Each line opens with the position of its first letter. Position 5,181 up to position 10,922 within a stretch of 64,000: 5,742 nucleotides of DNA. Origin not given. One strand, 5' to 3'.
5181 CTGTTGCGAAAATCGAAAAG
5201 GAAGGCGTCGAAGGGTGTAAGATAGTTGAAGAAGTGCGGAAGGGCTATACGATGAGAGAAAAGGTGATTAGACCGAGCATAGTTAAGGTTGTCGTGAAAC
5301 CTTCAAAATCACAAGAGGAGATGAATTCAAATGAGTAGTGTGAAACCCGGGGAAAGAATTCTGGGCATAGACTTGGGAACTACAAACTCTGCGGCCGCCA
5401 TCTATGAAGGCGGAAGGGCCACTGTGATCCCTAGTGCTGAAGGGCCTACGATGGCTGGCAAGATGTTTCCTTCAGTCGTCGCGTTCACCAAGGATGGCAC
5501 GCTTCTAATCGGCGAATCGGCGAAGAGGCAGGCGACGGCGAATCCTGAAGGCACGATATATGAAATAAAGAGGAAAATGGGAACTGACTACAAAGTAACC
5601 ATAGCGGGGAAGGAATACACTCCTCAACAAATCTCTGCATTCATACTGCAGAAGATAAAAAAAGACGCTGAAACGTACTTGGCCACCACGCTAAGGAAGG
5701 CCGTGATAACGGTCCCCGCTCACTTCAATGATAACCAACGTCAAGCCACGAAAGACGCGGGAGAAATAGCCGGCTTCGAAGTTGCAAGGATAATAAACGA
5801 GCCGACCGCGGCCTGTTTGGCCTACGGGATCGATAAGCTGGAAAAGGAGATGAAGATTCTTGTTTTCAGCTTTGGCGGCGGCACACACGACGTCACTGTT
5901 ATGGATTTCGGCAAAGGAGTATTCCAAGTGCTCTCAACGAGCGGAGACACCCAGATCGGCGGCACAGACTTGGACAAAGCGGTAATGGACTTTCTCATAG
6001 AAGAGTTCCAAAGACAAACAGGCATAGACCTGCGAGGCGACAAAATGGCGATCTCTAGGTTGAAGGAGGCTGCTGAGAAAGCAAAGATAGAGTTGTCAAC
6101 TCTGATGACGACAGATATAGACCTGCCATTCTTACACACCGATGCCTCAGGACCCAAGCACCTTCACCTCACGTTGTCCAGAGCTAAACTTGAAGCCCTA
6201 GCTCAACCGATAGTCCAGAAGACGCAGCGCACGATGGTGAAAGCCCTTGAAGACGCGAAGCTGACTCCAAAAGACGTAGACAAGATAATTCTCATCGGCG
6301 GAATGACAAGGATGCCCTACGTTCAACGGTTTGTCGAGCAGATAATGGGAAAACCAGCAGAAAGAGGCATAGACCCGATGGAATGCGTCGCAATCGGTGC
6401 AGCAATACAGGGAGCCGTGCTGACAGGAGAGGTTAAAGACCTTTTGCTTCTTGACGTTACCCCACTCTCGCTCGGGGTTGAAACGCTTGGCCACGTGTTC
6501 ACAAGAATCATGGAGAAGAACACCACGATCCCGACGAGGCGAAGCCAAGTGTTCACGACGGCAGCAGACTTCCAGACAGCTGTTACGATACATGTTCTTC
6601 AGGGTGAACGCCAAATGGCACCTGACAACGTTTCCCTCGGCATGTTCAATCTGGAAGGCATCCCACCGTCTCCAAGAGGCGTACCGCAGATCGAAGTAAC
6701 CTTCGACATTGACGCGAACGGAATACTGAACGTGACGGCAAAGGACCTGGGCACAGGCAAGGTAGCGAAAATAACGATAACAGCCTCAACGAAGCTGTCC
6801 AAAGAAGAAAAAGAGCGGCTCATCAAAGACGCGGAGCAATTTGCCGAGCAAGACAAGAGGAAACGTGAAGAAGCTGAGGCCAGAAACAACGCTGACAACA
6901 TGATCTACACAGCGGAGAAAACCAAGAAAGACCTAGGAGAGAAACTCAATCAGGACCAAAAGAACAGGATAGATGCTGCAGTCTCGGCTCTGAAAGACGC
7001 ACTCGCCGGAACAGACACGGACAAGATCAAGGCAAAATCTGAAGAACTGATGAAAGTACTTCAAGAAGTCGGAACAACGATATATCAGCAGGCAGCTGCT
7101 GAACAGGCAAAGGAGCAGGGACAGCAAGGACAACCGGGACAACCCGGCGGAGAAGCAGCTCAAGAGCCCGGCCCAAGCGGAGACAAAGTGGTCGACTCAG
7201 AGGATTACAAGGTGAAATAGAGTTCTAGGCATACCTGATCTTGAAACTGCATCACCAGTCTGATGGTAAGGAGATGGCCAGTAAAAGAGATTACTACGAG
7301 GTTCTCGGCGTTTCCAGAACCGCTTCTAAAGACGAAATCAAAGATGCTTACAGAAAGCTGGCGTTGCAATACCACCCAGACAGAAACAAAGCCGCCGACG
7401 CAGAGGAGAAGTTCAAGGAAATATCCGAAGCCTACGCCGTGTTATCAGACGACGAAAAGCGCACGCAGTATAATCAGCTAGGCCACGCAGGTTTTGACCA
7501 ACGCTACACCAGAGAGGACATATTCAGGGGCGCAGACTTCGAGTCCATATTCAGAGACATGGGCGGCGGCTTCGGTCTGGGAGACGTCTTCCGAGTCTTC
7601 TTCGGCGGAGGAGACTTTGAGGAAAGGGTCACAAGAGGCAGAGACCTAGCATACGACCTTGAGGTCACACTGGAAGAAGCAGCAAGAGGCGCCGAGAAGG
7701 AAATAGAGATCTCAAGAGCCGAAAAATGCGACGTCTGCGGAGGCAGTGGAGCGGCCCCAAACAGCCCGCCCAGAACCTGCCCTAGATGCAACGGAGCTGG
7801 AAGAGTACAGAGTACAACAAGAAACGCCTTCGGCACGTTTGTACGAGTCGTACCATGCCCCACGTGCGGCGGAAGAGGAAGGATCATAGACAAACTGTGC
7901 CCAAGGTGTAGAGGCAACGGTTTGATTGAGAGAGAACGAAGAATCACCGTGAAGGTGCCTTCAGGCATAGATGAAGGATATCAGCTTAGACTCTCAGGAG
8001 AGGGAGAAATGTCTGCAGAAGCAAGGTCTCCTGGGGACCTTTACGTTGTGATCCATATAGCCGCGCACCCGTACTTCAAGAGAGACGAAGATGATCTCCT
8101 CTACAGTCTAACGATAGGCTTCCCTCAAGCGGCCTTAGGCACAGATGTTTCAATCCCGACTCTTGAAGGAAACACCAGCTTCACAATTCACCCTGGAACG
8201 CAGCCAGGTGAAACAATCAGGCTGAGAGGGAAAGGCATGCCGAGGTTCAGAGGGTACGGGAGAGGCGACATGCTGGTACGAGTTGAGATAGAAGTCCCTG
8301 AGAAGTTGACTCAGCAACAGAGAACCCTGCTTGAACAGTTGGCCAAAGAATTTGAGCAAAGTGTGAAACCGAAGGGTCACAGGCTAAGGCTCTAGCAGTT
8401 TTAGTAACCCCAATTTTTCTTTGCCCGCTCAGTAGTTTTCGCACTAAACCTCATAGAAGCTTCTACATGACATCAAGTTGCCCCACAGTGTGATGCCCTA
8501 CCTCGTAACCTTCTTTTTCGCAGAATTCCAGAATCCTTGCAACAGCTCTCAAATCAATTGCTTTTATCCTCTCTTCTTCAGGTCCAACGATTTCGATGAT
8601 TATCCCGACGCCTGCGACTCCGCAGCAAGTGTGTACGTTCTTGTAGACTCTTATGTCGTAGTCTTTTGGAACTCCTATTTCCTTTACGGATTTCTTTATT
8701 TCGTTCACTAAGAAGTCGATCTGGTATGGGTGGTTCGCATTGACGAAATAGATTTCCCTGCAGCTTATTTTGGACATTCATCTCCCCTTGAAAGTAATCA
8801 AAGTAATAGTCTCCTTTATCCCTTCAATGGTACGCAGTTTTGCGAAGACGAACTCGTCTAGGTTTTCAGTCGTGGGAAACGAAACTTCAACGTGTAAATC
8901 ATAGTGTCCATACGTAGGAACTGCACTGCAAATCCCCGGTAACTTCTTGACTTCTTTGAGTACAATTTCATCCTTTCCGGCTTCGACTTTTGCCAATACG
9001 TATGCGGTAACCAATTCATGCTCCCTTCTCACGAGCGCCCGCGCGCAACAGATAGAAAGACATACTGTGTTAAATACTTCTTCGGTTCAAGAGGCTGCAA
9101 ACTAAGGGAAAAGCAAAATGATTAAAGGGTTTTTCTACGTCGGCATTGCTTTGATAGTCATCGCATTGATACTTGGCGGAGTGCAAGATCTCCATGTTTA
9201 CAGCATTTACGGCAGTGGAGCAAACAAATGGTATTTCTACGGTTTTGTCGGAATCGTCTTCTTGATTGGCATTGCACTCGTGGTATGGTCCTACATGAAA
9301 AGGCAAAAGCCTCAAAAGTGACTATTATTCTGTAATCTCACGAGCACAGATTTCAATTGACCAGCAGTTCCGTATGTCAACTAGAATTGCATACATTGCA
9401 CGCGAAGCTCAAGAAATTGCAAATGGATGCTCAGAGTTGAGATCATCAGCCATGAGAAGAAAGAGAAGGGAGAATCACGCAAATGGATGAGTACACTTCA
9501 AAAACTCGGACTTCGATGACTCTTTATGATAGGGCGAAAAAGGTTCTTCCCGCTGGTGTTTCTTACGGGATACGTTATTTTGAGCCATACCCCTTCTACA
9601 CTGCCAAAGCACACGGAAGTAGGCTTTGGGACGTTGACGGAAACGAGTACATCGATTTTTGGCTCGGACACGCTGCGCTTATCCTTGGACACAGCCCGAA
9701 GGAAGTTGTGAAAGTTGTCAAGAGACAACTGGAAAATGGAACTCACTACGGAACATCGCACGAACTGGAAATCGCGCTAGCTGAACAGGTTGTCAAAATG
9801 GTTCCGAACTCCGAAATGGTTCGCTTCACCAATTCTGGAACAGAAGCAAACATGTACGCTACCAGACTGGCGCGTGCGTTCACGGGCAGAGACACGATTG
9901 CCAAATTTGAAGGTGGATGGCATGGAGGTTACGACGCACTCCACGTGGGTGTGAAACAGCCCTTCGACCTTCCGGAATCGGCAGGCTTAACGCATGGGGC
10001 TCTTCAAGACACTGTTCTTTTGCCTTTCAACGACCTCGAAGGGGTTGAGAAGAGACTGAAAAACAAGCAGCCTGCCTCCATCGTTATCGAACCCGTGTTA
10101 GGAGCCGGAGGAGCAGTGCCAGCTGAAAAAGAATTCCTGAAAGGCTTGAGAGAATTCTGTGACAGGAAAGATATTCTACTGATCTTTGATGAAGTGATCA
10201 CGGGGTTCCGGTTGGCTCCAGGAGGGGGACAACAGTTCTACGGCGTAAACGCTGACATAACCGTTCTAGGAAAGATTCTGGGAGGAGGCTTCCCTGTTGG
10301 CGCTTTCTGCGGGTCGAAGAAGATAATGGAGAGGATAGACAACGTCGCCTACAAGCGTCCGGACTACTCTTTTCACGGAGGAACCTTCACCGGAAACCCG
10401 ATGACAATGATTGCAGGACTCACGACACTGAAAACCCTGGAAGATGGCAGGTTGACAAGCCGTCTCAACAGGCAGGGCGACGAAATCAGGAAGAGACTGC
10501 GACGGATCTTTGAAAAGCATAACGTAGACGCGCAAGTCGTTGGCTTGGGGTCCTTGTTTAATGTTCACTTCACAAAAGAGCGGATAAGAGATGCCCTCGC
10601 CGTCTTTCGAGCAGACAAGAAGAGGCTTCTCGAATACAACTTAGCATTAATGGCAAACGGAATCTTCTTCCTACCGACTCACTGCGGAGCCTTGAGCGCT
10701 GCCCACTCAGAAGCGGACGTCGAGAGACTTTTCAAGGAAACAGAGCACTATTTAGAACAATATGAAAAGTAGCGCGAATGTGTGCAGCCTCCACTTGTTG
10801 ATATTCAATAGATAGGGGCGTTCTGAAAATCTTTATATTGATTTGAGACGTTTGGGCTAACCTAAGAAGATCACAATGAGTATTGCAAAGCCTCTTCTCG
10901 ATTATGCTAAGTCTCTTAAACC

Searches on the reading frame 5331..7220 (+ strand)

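Call 12: search_protein_families(library=pfam, proteins=[window:5331-7220:+], max_evalue=0.00001)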
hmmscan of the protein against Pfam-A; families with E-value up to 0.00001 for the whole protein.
window:5331-7220:+ (629 aa): 3 families
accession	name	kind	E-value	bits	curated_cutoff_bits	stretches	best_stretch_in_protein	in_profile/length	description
PF00012.26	HSP70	-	6.7e-220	731.8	20.6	1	10-586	1-599/599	Hsp70 protein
PF06723.19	MreB_Mbl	-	7.8e-18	64.8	27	1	11-359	4-317/327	MreB/Mbl protein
PF02782.22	FGGY_C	-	1.5e-06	28.5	27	1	284-363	125-196/198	FGGY family of carbohydrate kinases, C-terminal domain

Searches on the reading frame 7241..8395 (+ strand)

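Call 96: search_protein_families(library=pfam, proteins=[window:7241-8395:+], max_evalue=0.00001)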
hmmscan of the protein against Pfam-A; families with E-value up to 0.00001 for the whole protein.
window:7241-8395:+ (384 aa): 3 families
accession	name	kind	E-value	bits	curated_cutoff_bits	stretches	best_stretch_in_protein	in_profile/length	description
PF01556.23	DnaJ_C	-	7.9e-50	169.3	26.6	1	137-353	2-152/152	DnaJ C terminal domain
PF00226.36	DnaJ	-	1.9e-28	98.7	27.8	1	17-78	1-63/63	DnaJ domain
PF00684.25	DnaJ_CXXCXGXG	-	2.6e-16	60.1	32.7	1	163-227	1-65/65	DnaJ central domain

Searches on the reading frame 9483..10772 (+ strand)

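Call 12: search_protein_families(library=pfam, proteins=[window:9483-10772:+], max_evalue=0.00001)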
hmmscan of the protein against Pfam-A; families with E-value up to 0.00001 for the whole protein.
window:9483-10772:+ (429 aa): 1 family
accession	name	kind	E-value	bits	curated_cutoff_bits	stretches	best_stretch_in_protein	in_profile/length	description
PF00202.27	Aminotran_3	-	7.9e-72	242.6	30.5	1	37-400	10-375/403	Aminotransferase class-III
